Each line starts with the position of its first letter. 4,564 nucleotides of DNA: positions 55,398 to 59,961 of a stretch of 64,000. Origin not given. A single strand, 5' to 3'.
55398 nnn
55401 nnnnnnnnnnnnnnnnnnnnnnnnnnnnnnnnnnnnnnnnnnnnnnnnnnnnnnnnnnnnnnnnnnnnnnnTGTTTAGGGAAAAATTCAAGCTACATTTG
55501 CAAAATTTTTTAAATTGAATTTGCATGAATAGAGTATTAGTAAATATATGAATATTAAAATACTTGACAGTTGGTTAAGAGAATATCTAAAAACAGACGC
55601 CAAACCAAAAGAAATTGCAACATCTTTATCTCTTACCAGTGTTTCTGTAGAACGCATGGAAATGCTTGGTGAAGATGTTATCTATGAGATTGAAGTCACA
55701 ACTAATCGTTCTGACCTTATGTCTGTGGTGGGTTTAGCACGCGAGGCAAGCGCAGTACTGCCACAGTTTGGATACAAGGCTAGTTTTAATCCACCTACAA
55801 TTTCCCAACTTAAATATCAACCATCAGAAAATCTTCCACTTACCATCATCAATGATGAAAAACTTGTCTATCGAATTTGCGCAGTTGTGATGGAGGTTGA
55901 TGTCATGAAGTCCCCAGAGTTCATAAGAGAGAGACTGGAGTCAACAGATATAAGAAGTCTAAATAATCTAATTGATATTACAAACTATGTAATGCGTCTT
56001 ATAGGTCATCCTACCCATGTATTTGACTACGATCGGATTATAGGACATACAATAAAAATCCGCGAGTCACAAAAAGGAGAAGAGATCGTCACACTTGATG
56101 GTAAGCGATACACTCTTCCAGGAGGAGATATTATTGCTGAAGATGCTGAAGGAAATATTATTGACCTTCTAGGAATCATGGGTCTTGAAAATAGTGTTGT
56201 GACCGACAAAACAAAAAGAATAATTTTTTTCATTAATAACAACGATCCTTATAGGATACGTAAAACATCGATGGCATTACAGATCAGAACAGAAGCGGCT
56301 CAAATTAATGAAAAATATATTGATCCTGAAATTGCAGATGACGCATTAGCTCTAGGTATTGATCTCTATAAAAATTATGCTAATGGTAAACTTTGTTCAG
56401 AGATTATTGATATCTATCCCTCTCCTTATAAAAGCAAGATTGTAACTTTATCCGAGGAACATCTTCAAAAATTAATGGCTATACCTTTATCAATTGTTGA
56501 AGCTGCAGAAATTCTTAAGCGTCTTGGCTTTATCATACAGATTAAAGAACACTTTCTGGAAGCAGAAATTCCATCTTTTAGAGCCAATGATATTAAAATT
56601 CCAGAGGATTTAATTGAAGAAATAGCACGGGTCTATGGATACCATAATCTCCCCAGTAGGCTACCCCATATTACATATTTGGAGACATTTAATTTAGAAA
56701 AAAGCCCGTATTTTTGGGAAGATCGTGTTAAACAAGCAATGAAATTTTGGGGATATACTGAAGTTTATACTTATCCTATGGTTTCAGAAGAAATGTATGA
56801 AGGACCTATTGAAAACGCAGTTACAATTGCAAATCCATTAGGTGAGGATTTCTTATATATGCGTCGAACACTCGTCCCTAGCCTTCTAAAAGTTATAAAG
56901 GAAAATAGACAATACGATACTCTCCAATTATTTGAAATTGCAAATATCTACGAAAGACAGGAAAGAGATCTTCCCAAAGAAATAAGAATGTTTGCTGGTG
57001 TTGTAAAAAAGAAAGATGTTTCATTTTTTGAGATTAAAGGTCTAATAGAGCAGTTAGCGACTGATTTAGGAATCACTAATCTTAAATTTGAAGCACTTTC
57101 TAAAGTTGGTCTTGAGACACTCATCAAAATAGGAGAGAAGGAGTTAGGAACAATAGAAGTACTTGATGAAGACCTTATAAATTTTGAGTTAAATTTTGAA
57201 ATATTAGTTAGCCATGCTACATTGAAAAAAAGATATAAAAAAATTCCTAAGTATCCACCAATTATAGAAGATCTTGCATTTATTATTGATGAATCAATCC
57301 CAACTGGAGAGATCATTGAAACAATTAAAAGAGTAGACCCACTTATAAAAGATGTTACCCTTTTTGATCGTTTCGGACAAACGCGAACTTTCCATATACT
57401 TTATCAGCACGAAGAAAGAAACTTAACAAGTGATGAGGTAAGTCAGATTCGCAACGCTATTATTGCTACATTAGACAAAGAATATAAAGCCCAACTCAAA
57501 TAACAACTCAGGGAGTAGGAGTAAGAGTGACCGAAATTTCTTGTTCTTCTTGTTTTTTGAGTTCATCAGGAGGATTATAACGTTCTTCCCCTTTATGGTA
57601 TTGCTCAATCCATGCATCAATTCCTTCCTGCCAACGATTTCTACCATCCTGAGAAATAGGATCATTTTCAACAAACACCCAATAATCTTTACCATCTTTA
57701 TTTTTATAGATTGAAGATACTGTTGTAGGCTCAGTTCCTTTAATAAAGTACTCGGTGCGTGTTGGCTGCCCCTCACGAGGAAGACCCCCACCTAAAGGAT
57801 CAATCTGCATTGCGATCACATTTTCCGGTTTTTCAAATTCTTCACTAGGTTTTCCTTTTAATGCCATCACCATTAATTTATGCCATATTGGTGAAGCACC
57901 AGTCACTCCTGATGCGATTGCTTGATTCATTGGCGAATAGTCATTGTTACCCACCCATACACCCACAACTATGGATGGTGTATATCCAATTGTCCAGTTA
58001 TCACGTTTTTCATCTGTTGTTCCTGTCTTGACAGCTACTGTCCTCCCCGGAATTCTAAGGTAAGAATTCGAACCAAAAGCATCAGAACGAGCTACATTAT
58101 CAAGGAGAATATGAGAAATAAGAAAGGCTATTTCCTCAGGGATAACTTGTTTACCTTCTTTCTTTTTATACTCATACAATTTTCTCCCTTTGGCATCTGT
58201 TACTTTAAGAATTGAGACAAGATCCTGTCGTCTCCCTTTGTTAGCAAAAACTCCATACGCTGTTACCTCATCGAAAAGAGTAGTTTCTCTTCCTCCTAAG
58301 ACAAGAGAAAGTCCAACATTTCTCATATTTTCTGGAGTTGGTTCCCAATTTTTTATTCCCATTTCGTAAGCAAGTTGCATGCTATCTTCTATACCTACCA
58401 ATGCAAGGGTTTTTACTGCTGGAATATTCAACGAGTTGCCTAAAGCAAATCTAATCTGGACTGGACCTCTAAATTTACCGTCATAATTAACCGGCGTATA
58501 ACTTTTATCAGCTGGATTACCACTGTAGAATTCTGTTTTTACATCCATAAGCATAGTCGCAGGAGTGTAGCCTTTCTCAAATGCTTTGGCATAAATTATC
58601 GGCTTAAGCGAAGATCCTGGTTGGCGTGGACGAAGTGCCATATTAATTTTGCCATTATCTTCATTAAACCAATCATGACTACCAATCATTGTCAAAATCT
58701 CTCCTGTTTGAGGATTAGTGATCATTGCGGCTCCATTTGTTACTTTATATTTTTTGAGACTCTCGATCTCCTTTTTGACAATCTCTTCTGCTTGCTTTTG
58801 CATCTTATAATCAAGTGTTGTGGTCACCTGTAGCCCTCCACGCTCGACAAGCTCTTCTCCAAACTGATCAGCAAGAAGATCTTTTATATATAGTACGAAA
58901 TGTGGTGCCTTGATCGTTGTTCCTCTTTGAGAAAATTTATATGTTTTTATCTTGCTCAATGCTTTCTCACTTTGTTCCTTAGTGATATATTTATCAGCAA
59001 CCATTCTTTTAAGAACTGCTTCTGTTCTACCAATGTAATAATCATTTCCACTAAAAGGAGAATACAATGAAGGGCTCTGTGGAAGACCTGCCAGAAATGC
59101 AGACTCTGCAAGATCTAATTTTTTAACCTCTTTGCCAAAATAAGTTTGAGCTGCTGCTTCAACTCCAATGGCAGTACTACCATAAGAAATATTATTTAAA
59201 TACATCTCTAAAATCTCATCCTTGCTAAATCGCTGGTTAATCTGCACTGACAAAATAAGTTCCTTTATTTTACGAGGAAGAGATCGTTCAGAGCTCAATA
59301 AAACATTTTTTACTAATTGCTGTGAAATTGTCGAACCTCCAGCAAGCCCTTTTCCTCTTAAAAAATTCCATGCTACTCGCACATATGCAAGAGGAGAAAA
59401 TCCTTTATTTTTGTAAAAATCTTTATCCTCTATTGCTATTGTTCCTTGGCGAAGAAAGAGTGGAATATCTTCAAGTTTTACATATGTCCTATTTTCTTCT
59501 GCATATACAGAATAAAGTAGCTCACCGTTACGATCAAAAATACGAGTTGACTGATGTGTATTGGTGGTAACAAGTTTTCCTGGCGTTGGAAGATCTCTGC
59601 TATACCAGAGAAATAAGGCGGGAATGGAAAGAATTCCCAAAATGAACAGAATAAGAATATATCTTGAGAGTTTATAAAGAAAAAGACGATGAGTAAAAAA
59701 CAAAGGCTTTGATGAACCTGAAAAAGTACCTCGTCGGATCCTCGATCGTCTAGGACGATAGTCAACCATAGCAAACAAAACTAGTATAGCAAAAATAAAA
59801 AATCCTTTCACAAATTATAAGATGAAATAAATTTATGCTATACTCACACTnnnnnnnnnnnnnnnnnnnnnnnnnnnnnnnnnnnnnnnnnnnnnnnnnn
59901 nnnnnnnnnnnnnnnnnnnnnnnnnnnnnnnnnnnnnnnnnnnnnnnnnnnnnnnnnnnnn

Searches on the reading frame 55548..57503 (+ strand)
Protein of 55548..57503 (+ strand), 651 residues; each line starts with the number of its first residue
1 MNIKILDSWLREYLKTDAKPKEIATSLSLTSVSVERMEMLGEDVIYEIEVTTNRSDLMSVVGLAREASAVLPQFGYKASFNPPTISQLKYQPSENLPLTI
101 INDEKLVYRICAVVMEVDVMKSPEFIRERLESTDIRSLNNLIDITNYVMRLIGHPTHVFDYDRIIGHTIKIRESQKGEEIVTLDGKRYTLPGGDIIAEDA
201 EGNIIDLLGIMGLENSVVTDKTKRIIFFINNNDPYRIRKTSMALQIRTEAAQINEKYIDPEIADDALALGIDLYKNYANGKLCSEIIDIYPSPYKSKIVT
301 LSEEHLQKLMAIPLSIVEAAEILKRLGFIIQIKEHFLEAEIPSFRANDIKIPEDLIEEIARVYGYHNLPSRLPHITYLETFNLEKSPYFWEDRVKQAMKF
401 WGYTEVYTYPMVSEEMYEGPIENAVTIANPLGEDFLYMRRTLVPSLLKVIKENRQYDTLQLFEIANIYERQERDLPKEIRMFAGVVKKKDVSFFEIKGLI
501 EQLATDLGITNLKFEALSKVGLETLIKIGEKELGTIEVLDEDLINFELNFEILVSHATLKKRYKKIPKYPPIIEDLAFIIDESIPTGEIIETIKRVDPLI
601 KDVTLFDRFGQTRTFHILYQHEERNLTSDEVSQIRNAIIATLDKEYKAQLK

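Call 22: search_protein_families(library=pfam, proteins=[window:55548-57503:+], max_evalue=0.00001)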
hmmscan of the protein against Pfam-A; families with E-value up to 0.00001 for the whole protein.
window:55548-57503:+ (651 aa): 4 families
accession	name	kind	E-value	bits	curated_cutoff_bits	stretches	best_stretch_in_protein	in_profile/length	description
PF03483.22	B3_4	-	2.7e-44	151.3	29.3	1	111-278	7-173/174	B3/4 domain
PF17759.6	tRNA_synthFbeta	-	7.6e-29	101.1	22.4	1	390-539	21-193/214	Phenylalanyl tRNA synthetase beta chain CLM domain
PF03484.21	B5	-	3.5e-17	62.8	28.6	1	299-365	1-67/67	tRNA synthetase B5 domain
PF03147.19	FDX-ACB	-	4.5e-15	56.3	31.1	1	567-651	1-94/94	Ferredoxin-fold anticodon binding domain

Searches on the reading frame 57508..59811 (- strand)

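Call 22: search_protein_families(library=pfam, proteins=[window:57508-59811:-], max_evalue=0.00001)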
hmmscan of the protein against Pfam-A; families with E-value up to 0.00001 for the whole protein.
window:57508-59811:- (767 aa): 2 families
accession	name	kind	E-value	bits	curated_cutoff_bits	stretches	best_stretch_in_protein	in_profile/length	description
PF00912.28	Transgly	-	1e-58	198.1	27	1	96-270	2-177/178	Transglycosylase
PF00905.27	Transpeptidase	-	3.3e-20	72.9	22.1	1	360-624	1-282/299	Penicillin binding protein transpeptidase domain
